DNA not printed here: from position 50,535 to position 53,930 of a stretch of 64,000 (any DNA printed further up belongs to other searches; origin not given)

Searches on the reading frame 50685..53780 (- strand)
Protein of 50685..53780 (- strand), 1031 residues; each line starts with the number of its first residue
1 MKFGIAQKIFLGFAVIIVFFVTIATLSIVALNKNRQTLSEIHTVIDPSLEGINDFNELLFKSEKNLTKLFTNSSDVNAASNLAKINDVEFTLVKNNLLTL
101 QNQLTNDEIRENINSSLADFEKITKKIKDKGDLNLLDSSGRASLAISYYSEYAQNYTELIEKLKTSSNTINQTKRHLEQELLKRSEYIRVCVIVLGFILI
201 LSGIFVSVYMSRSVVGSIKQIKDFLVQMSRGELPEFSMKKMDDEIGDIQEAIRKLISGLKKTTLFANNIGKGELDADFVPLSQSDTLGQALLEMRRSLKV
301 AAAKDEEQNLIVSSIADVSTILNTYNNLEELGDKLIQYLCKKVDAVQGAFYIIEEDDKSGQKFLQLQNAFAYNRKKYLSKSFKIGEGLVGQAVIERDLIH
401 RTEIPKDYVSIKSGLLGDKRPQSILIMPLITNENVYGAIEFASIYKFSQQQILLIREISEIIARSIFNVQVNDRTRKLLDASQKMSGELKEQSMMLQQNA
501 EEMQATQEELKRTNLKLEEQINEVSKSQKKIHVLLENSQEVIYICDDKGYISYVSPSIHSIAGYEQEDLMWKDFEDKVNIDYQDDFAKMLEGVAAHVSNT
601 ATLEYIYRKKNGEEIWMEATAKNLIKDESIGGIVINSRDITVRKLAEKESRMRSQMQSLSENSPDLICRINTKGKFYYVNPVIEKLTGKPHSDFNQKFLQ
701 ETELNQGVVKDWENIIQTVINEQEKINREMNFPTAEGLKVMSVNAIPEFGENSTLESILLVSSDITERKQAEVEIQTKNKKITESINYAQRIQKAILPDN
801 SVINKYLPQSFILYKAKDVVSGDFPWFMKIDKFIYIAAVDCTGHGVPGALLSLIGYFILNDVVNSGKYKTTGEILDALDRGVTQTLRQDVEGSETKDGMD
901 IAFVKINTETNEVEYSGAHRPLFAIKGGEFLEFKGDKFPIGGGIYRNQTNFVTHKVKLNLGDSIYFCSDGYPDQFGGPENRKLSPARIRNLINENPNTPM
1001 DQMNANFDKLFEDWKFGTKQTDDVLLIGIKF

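Call 40: search_protein_families(library=pfam, proteins=[window:50685-53780:-], max_evalue=0.001)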
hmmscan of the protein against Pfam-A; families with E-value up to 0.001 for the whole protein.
window:50685-53780:- (1031 aa): 9 families
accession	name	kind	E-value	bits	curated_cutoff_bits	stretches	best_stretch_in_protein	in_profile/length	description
PF08448.16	PAS_4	-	1.2e-16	61.4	23.1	2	661-770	2-110/110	PAS fold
PF00989.32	PAS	-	2.9e-16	59.9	22.6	2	532-640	4-113/113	PAS fold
PF13426.13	PAS_9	-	1.4e-15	57.8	27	2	542-641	4-102/103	PAS domain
PF07228.17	SpoIIE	-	5e-14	53.1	25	1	835-1030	6-190/192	Stage II sporulation protein E (SpoIIE)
PF13185.12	GAF_2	-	1.3e-11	45.3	28.6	1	327-464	3-133/136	GAF domain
PF08447.18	PAS_3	-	6.9e-09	36.3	25.6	1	552-628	2-78/89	PAS fold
PF13188.13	PAS_8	-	4.5e-07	30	21.8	0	530-577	2-50/65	PAS domain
PF01590.32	GAF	-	6.2e-05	24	22.4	1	327-466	1-133/133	GAF domain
PF13492.12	GAF_3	-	0.00054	20.8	27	0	328-445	2-104/129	GAF domain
